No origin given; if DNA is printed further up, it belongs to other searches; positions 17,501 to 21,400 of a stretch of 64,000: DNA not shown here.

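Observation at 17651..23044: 1797-aa single polypeptide fusing a PimE/GT87-like and a PMT-like glycosyltransferase with a large inserted periplasmic domain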

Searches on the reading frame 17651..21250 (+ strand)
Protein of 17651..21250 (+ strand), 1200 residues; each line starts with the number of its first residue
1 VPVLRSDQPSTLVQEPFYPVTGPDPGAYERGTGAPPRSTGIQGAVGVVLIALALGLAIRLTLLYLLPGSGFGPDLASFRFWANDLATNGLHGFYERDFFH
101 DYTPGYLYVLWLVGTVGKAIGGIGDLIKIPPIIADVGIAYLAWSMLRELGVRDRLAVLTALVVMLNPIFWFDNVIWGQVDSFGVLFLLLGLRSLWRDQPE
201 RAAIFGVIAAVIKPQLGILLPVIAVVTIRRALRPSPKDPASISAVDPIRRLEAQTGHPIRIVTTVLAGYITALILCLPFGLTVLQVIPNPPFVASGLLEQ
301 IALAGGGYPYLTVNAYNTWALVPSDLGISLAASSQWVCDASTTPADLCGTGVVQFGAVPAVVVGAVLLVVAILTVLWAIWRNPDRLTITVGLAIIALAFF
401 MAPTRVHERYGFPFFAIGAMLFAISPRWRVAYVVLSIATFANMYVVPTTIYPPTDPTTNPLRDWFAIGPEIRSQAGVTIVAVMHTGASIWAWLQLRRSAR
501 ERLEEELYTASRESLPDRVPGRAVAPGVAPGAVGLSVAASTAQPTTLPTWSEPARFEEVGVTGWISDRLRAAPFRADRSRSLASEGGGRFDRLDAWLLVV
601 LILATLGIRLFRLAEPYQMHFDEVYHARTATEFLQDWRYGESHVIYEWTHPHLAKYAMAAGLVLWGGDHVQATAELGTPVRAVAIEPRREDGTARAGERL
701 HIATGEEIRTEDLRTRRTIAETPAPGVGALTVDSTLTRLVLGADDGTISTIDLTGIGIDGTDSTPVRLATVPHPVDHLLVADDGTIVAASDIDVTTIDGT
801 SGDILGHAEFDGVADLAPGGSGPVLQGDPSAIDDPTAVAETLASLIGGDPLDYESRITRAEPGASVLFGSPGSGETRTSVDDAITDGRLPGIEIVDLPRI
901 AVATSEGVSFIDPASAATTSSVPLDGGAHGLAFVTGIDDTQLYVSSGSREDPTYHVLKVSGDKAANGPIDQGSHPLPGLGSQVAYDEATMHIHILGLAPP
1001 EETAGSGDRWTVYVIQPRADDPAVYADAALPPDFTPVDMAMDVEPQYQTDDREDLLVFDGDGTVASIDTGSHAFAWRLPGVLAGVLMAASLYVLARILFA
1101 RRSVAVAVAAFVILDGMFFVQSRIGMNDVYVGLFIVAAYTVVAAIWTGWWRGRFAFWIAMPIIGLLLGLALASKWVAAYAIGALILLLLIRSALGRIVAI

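Call 41: search_protein_representatives(protein=window:17651-21250:+)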
Query: 1200 residues. Proteins with E-value up to 0.001 (for the whole library): 4902; up to 1e-10: 2305; up to 1e-30: 569. The best 150 are listed.
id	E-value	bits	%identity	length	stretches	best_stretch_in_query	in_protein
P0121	4.1e-295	998.4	50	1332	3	542-1199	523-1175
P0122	5.9e-275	931.7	47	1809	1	24-1199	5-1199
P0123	4.7e-272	922.1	61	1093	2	375-1015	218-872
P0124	1.7e-267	907.0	50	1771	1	21-1199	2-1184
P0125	9.9e-266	901.1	51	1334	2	41-752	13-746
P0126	2.2e-258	876.8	50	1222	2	247-1083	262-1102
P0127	1.3e-254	864.3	53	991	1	177-1099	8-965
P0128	1.3e-237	807.9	47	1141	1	31-1084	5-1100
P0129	2.6e-233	793.7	54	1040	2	519-1109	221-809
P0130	5.2e-211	719.9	44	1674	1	21-1198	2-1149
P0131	8.0e-204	696.1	53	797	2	516-981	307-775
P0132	2.7e-201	687.7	51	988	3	22-555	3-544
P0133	3.0e-198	677.6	63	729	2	28-383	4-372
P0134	1.0e-197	675.8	42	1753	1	21-1200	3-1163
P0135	2.8e-194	664.5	43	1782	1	49-1200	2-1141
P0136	2.6e-192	657.9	42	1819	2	559-1200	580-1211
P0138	6.1e-191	653.4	41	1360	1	31-1200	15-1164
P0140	6.2e-187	640.1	43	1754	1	31-1200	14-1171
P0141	2.3e-185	634.9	41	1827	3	553-1200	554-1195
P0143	1.9e-184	631.9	42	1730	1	23-1200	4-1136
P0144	4.9e-182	623.9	42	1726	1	30-1200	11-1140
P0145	8.1e-179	613.2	44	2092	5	837-1200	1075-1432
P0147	2.6e-170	585.0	40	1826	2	546-1200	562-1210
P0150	2.7e-156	538.6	48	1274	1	528-1199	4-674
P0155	1.7e-146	506.2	41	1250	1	307-1200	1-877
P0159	2.9e-140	485.5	38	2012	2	51-830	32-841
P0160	9.1e-137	473.9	41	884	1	377-1200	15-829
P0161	5.1e-132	458.2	61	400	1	833-1200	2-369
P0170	2.7e-122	426.0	49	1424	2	899-1200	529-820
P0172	2.3e-117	409.7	43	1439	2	819-1200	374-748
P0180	6.7e-110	385.0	66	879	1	908-1200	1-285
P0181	2.7e-108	379.6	42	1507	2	817-1200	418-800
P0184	1.1e-106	374.3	37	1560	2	30-822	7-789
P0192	1.8e-101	357.0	40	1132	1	568-1200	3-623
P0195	1.4e-100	354.1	43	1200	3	103-502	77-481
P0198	2.5e-98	346.6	35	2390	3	22-607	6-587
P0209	1.6e-90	320.7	45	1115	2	897-1200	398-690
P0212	1.1e-88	314.7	61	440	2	974-1200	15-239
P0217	4.4e-86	306.1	70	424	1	975-1200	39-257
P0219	2.0e-85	303.9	41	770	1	597-1200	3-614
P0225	3.8e-83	296.3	42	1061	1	587-1200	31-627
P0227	1.2e-82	294.7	74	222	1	1008-1200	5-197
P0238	2.3e-78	280.5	47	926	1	808-1200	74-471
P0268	1.1e-70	255.1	41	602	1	809-1200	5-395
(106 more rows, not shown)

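Call 56: find_encoding_contigs(protein=P0150, flank=8000, max_places=3)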
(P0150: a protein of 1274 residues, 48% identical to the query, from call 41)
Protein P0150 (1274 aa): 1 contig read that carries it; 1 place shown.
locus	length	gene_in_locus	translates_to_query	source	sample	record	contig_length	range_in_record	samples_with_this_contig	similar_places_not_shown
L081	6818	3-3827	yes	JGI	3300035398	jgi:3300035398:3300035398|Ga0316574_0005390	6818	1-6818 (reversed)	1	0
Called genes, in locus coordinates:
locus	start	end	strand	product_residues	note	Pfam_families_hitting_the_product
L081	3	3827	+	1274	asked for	PF02366:PMT, PF13231:PMT_2 (weak), PF16192:PMT_4TMC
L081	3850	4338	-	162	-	PF00534:Glycos_transf_1, PF13524:Glyco_trans_1_2, PF13692:Glyco_trans_1_4, PF20706:GT4-conflict (weak)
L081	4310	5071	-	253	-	PF13439:Glyco_transf_4, PF13579:Glyco_trans_4_4, PF00534:Glycos_transf_1, PF13692:Glyco_trans_1_4 (weak)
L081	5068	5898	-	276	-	PF13263:PHP_C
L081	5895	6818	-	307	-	?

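Call 58: find_encoding_contigs(protein=P0172, flank=8000, max_places=3)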
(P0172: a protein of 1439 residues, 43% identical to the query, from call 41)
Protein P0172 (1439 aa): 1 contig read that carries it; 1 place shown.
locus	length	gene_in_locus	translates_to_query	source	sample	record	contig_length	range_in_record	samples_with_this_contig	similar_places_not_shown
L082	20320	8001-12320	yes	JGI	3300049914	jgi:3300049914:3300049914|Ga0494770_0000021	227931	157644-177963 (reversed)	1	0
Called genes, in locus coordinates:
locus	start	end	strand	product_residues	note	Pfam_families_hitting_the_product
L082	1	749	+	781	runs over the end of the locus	-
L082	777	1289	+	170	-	PF02577:BFN_dom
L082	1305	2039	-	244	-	PF00535:Glycos_transf_2, PF13641:Glyco_tranf_2_3 (weak)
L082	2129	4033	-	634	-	PF11028:TMEM260_N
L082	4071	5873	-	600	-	-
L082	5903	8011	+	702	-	-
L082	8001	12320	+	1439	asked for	PF02366:PMT, PF16192:PMT_4TMC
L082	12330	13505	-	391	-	PF13439:Glyco_transf_4, PF13579:Glyco_trans_4_4, PF20706:GT4-conflict, PF00534:Glycos_transf_1, PF13692:Glyco_trans_1_4, PF13524:Glyco_trans_1_2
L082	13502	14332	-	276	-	PF13263:PHP_C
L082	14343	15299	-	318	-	PF03279:Lip_A_acyltrans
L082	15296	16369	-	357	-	PF03279:Lip_A_acyltrans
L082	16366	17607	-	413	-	PF01658:Inos-1-P_synth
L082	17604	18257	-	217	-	PF01066:CDP-OH_P_transf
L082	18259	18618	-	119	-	PF01022:HTH_5, PF12802:MarR_2 (weak), PF12840:HTH_20, PF13412:HTH_24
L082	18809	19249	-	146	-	-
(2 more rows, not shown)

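Call 59: find_encoding_contigs(protein=P0170, flank=8000, max_places=3)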
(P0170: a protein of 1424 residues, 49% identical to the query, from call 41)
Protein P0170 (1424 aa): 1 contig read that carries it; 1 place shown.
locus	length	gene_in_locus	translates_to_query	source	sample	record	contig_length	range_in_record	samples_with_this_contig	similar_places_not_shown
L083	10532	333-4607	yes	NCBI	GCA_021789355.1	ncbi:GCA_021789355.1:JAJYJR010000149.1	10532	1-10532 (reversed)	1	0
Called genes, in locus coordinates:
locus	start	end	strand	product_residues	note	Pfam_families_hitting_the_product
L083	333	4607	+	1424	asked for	PF02366:PMT, PF13231:PMT_2 (weak), PF16192:PMT_4TMC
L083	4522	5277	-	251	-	PF02371:Transposase_20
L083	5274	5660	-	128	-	PF01548:DEDD_Tnp_IS110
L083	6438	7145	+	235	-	-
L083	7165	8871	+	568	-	-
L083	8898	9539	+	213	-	-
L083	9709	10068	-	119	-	-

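Call 69: list_cluster_members(proteins=[P0130, P0134, P0136, P0141, P0143, P0145, P0147, P0159, P0198, P0184])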
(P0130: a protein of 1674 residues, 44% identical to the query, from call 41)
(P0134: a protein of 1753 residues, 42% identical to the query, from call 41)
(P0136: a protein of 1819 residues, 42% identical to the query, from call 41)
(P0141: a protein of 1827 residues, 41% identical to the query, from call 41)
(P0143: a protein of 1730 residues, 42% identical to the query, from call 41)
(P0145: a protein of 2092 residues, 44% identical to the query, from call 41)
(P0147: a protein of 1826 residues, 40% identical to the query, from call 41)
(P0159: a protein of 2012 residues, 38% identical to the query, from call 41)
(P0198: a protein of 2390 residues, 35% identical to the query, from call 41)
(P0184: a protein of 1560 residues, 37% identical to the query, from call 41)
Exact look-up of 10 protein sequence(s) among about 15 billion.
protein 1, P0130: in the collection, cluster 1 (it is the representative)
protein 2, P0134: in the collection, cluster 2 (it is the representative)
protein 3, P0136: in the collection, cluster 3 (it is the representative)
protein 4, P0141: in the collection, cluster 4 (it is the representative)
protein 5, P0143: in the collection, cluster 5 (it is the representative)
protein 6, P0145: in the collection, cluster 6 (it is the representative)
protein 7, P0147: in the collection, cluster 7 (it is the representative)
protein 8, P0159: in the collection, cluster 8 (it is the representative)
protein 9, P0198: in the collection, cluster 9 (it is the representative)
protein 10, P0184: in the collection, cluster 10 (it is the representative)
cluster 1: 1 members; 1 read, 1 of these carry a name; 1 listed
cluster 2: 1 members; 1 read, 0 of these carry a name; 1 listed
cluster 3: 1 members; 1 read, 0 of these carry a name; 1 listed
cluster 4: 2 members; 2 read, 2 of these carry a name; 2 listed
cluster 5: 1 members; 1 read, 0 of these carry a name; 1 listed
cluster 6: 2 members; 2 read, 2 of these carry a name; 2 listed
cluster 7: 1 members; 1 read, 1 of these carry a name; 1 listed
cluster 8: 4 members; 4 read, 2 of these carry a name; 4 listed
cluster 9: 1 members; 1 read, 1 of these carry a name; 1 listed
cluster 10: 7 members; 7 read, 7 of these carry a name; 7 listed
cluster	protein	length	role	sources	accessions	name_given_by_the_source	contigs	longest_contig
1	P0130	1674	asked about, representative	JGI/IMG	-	C-terminal four TMM region of ...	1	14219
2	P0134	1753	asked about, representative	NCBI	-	-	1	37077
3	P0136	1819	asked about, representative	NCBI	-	-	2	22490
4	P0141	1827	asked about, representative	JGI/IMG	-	hypothetical protein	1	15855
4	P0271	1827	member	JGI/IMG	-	hypothetical protein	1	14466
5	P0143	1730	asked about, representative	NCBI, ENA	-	-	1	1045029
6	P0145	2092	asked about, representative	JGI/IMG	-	hypothetical protein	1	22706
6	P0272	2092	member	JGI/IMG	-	hypothetical protein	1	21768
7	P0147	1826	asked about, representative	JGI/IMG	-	Gpi18-like mannosyltransferase/predicted membrane-bound ...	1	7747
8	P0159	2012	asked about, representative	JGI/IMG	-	4-amino-4-deoxy-L-arabinose transferase-like glycosyltransferase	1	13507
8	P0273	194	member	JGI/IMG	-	hypothetical protein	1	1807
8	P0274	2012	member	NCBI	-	-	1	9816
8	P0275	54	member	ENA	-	-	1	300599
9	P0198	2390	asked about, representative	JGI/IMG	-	hypothetical protein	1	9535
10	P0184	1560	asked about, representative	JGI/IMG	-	hypothetical protein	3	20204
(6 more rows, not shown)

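Call 81: find_homologous_proteins(query=P0184, max_evalue=1e-10)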
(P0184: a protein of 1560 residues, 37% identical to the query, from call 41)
Query P0184 (1560 aa): 969 proteins with E <= 1e-10 among 8000 candidates; the best 120 are listed.
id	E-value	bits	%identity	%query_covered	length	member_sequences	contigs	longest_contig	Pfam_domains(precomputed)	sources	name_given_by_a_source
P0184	0.0e+0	3523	100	100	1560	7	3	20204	PF02366.25,PF16192.11,PF13231.13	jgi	jgi:hypothetical protein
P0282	0.0e+0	2839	80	100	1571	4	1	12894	PF02366.25,PF16192.11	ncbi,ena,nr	ncbi:MAG: phospholipid carrier-dependent glycosyltransferase [Chloroflexi bacterium]|nr:MAG: phospho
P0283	0.0e+0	2835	80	100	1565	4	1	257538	PF02366.25,PF16192.11,PF13231.13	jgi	jgi:predicted membrane-bound dolichyl-phosphate-mannose-protein mannosyltransferase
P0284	0.0e+0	2428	69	100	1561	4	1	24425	PF02366.25,PF16192.11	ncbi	-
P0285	0.0e+0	2425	70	100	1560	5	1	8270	PF02366.25,PF16192.11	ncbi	-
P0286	0.0e+0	2419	70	100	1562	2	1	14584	PF02366.25,PF16192.11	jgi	-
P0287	0.0e+0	2394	69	100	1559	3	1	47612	PF02366.25,PF16192.11,PF13231.13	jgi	-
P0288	0.0e+0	2370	68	100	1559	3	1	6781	PF02366.25,PF16192.11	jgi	jgi:predicted membrane-bound dolichyl-phosphate-mannose-protein mannosyltransferase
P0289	0.0e+0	2344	67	100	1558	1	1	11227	PF02366.25,PF16192.11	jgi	jgi:predicted membrane-bound dolichyl-phosphate-mannose-protein mannosyltransferase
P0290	0.0e+0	2338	67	100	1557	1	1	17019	PF02366.25,PF16192.11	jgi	jgi:predicted membrane-bound dolichyl-phosphate-mannose-protein mannosyltransferase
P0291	0.0e+0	2337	67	100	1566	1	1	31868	PF02366.25,PF16192.11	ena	-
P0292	0.0e+0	2333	67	100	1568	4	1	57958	PF02366.25,PF16192.11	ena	-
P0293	0.0e+0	2327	67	100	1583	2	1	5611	PF02366.25,PF16192.11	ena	-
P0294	0.0e+0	2324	67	100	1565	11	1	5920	PF02366.25,PF16192.11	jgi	-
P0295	0.0e+0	2324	67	100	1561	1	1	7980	PF02366.25,PF16192.11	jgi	jgi:predicted membrane-bound dolichyl-phosphate-mannose-protein mannosyltransferase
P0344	0.0e+0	2041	63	95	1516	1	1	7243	PF06728.20,PF02366.25,PF16192.11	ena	-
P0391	0.0e+0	1792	55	71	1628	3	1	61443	PF06728.20,PF02366.25,PF16192.11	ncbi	-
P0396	0.0e+0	1766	53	75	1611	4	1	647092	PF06728.20,PF02366.25,PF16192.11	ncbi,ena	-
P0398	0.0e+0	1754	53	99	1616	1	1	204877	PF06728.20,PF02366.25,PF16192.11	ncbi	-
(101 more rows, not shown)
